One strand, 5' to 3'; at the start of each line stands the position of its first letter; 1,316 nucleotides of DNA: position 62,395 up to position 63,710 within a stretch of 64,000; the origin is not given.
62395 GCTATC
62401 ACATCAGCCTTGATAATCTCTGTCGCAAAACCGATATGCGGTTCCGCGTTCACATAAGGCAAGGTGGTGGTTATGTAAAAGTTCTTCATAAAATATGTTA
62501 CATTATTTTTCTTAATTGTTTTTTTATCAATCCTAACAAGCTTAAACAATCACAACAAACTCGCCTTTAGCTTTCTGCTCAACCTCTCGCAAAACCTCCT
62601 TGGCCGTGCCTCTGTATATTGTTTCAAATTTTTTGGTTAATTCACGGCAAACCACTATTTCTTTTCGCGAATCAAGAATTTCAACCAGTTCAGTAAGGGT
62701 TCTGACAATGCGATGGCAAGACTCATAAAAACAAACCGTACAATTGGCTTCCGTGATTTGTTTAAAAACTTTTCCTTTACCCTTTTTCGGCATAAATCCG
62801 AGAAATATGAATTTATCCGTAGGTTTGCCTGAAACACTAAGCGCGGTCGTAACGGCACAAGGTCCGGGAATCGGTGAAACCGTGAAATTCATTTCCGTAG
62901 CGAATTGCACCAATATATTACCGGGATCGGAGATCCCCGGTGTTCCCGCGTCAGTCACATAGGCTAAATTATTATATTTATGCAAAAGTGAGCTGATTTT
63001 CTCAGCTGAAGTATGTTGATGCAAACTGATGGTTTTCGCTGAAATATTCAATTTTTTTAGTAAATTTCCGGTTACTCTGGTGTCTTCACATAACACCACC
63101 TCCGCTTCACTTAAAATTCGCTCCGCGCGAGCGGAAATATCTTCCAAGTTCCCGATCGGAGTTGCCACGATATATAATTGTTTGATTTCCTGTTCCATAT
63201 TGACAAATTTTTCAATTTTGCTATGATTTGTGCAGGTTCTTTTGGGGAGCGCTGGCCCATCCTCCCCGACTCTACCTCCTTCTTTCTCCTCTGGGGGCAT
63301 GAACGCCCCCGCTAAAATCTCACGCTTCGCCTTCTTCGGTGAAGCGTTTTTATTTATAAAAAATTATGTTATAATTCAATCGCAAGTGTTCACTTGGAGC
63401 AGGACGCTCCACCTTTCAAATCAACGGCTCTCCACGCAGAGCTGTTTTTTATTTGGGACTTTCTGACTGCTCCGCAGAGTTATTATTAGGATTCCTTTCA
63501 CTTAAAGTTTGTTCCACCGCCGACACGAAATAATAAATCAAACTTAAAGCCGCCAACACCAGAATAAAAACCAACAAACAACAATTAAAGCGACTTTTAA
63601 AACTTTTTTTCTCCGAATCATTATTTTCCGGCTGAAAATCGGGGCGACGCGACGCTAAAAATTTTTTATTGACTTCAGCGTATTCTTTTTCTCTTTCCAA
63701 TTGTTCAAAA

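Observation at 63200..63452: Two free-standing promoter-to-terminator units (candidate sRNAs) in a GC-rich spacer, one carrying an anti-Shine-Dalgarno-like CCUCCUU tract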

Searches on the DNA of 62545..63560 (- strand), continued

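Call 41: search_rna_families(source=window, start=63199, end=63460, threshold=evalue, max_evalue=10, show_alignments=8)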
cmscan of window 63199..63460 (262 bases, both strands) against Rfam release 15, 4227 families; matches with E-value up to 10: 7.
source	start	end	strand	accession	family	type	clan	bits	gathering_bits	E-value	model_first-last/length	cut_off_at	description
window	63311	63367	+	RF02389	sau-31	Gene; sRNA;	-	23.4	50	0.16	1-66/66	no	Staphylococcus sRNA sau-31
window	63244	63351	+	RF02345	ar15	Gene; sRNA;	CL00108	22.1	40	0.014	1-112/112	no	Alphaproteobacterial ar15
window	63242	63357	-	RF00516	ylbH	Cis-reg; leader;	-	16.7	50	0.18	1-122/122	no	ylbH leader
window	63322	63347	-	RF00950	mir-927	Gene; miRNA;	-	15.3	60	4.6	28-63/86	no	mir-927 microRNA precursor family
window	63423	63446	-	RF03366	mir-3122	Gene; miRNA;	-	14.6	92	6.2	1-73/73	no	mir-3122 microRNA precursor family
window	63302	63370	-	RF02427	SpF10_sRNA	Gene; sRNA;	-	13.6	60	8.5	8-53/57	no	Streptococcus sRNA SpF10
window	63307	63375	-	RF02067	STnc310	Gene; sRNA;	-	12.6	40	8.3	1-61/61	no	Salmonella enterica sRNA STnc310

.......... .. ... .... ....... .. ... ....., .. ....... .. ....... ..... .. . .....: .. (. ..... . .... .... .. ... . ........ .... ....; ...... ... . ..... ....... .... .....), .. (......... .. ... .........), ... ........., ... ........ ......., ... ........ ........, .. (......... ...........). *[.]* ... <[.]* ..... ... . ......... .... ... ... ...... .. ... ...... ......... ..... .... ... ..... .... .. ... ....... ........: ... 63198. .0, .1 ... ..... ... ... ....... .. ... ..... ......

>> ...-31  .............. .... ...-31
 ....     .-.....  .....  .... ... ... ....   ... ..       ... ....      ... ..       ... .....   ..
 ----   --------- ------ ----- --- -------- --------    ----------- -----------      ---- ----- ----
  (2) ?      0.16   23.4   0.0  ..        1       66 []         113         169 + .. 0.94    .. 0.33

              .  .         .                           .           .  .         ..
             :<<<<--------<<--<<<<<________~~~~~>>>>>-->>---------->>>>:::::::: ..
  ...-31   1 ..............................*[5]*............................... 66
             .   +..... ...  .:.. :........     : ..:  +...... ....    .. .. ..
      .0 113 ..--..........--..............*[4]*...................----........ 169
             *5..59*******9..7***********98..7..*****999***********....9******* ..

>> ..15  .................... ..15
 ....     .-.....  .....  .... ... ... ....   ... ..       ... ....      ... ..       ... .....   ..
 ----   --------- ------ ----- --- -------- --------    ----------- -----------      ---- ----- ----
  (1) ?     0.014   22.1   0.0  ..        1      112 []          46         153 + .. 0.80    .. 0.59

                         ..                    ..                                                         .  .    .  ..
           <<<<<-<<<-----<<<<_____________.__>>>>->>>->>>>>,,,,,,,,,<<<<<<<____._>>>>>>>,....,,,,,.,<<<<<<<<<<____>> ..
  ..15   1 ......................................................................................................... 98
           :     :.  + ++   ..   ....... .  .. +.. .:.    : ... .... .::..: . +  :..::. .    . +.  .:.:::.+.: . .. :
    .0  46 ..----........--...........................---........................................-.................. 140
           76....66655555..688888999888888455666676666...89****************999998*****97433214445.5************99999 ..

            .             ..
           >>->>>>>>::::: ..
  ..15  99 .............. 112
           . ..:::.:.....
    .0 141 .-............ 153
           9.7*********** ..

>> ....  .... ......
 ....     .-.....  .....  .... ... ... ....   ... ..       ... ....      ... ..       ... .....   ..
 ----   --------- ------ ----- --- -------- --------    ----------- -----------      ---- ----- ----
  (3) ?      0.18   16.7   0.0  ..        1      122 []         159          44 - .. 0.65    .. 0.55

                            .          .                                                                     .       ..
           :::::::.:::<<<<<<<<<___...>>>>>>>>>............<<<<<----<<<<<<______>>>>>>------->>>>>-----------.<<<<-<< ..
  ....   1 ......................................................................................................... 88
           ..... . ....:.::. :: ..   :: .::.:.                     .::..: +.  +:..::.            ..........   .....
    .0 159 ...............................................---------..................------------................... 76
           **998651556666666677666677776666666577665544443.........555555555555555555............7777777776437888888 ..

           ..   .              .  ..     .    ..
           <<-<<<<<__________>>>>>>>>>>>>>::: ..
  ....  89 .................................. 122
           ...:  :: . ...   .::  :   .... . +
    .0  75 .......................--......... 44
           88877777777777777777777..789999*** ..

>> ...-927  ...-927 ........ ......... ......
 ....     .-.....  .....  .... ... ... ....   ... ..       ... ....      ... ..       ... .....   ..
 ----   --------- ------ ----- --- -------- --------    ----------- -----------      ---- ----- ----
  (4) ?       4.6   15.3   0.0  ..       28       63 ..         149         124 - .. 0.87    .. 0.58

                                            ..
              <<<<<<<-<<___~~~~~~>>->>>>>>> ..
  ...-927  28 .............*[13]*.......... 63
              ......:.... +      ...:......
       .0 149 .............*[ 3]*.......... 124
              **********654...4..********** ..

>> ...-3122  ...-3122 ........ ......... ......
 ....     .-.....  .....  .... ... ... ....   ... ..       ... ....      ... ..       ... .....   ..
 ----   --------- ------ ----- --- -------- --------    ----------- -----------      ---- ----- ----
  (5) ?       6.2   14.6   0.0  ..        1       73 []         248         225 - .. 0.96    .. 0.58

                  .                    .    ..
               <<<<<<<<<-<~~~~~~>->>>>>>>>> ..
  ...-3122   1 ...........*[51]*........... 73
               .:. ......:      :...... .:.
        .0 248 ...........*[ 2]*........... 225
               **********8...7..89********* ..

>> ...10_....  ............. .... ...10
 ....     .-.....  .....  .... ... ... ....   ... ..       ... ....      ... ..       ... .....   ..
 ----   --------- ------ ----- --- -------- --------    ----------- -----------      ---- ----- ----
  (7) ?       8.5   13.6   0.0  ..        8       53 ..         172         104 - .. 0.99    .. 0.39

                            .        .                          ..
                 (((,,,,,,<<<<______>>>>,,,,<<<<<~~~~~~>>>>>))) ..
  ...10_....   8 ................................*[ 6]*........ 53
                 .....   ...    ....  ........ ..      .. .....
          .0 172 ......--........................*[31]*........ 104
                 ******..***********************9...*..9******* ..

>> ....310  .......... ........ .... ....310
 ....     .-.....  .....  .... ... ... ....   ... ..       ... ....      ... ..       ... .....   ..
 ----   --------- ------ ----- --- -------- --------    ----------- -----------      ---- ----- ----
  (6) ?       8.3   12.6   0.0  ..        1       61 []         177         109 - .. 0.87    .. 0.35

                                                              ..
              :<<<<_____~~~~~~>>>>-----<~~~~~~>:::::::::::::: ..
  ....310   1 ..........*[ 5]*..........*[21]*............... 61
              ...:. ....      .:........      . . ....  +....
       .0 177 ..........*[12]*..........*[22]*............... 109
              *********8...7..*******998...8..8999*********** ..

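Call 55: build_rna_model(alignment_id=A2, structure=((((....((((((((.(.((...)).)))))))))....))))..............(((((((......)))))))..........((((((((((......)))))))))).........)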
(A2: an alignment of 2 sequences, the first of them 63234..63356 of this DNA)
Model R1 built from alignment A2 (2 sequences, 123 columns); structure: as given.
model positions 123; base pairs 32; branch points 2; effective number of sequences 0.75; information 0.59 bits per position. Calibrated on 0.2 Mb of random sequence (short: E-values are rough).
structure used (alignment columns):
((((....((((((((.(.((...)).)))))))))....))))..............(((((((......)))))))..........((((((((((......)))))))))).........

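Call 57: search_with_rna_model(model_id=R1, sources=[window, L001, L005, L007, L008, L088, L089, L090, L092, L093, L009, L010, L013, L014, L015, L016, L017, L021, L022, L024, L026, L027, L029, L030, L032, L033, L034, L035, L036, L037, L041, L042, L043, L044, L046, L047, L049, L051, L052, L054, L055, L056, L057, L059, L060, L063, L065, L066, L067, L068, L069, L070, L071, L073, L074, L075, L076, L077, L079, L080, L082, L083, L084, L085, L086], max_evalue=10, show_alignments=4)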
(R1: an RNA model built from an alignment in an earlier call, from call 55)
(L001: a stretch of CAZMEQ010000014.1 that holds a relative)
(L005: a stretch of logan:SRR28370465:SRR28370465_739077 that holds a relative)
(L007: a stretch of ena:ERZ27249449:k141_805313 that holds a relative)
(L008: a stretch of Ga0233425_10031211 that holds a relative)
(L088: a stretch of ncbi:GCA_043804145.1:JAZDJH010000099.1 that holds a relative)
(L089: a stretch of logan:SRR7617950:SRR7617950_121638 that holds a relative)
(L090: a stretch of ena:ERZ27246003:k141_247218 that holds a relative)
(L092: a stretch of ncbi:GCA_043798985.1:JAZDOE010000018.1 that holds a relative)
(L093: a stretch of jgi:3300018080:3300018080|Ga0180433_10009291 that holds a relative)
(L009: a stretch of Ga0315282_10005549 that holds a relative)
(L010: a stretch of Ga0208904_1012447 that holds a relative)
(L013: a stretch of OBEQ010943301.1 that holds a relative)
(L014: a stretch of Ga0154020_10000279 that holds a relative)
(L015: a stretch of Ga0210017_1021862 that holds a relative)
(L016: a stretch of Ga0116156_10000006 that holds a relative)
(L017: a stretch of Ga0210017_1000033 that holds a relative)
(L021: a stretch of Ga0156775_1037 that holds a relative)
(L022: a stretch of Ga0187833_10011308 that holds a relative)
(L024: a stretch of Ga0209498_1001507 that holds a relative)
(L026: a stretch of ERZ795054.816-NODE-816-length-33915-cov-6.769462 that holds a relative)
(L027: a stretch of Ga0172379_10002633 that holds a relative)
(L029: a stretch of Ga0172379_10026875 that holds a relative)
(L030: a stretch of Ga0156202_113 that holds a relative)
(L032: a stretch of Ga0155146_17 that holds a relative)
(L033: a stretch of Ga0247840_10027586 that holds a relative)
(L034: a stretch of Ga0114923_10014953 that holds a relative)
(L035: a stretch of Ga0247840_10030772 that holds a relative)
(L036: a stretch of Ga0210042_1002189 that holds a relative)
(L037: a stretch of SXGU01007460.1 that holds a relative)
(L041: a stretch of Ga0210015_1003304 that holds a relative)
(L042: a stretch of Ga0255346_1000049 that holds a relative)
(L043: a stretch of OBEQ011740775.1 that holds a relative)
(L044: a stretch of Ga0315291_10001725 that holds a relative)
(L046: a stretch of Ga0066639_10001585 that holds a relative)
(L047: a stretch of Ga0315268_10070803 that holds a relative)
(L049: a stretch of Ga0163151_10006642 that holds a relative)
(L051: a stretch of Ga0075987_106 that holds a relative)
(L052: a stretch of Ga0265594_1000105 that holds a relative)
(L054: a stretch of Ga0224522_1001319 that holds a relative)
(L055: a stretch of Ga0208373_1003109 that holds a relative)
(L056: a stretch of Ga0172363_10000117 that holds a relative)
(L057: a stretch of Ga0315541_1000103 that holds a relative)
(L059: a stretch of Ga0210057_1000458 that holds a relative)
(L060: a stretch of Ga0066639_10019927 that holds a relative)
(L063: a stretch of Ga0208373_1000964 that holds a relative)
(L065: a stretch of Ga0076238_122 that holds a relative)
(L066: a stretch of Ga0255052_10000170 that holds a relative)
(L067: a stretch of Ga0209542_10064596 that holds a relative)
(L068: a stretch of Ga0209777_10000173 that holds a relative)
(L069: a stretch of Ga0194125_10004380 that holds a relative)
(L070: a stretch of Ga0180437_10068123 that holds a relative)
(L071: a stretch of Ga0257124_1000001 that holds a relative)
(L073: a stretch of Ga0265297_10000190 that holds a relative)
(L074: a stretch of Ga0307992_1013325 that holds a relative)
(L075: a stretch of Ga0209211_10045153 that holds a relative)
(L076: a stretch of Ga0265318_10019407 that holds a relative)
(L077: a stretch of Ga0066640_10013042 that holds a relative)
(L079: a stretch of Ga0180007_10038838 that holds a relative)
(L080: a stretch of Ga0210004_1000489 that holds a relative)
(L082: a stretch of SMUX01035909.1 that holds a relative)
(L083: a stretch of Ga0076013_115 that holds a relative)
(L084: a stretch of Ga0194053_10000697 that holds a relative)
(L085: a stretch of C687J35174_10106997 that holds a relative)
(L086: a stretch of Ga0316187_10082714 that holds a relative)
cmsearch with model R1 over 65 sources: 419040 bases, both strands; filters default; matches with E-value up to 10: 4.
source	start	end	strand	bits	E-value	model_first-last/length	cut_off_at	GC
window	63234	63356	+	160.3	2.9e-40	1-123/123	no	0.54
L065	3039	3181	-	17.1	0.059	1-123/123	no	0.43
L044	4443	4540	-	16.6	0.082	1-123/123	no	0.27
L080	5173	5236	-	11.2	2.3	1-123/123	no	0.62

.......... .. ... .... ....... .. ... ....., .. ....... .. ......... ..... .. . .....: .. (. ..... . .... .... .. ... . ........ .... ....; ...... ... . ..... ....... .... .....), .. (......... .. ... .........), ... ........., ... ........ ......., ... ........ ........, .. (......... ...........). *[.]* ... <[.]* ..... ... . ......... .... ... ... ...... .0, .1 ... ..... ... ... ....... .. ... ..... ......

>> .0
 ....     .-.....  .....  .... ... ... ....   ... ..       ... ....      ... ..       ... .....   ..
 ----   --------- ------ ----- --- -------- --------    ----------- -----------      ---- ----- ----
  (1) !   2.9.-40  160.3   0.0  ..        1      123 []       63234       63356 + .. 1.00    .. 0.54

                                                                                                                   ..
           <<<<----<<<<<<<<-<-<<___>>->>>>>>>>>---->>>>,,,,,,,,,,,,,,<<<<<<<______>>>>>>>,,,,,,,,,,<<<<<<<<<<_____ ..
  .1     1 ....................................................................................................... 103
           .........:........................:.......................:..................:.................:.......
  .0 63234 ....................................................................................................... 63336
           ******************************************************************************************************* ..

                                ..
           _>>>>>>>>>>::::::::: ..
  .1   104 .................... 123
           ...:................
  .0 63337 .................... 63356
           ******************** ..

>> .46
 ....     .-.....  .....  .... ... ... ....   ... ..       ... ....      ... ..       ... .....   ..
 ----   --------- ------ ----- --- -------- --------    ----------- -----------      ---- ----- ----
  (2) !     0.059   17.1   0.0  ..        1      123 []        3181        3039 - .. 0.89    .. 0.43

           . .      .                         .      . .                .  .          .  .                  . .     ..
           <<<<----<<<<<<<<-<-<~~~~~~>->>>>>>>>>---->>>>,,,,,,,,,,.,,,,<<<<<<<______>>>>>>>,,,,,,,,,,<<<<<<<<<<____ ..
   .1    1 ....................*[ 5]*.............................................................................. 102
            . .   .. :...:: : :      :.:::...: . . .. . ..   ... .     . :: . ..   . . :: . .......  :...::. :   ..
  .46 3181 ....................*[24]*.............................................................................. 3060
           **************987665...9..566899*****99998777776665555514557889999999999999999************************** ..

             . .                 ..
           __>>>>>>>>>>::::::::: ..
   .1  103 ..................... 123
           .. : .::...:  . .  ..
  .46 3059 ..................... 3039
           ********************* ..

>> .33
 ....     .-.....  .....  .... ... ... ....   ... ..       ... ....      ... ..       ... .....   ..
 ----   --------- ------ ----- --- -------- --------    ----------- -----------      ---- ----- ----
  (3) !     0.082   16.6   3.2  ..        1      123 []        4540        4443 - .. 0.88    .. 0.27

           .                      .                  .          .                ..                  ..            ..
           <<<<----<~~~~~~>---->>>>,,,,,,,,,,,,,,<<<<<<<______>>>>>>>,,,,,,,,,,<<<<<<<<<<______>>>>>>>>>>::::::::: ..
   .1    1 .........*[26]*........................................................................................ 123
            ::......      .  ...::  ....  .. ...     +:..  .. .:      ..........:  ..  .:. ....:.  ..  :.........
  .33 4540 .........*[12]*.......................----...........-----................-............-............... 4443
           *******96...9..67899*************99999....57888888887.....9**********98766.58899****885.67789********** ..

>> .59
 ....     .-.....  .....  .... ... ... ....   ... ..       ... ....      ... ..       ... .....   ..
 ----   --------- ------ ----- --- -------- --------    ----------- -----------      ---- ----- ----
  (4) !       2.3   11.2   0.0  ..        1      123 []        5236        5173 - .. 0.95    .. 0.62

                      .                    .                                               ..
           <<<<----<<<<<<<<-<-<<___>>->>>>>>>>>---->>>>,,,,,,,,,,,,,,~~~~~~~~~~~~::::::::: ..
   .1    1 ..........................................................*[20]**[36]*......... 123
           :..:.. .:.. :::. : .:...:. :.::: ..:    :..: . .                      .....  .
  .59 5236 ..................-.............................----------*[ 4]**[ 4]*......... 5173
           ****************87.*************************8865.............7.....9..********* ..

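Call 77: search_rna_families(sources=[L088, L089, L093, L097, L099, L101], threshold=evalue, max_evalue=1)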
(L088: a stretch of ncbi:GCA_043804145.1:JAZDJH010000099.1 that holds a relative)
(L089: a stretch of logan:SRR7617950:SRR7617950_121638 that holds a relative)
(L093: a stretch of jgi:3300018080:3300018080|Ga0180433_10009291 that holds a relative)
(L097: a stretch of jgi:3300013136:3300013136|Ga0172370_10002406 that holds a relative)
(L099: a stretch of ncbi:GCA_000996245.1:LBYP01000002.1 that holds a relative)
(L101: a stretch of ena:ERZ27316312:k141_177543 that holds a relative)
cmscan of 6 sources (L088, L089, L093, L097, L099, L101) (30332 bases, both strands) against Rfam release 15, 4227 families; matches with E-value up to 1: 1.
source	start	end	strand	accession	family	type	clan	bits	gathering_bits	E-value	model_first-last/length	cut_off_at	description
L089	4369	4417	-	RF02567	Va-907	Gene; sRNA;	-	17.7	45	0.61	187-235/311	no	Vibrio alginolyticus sRNA 907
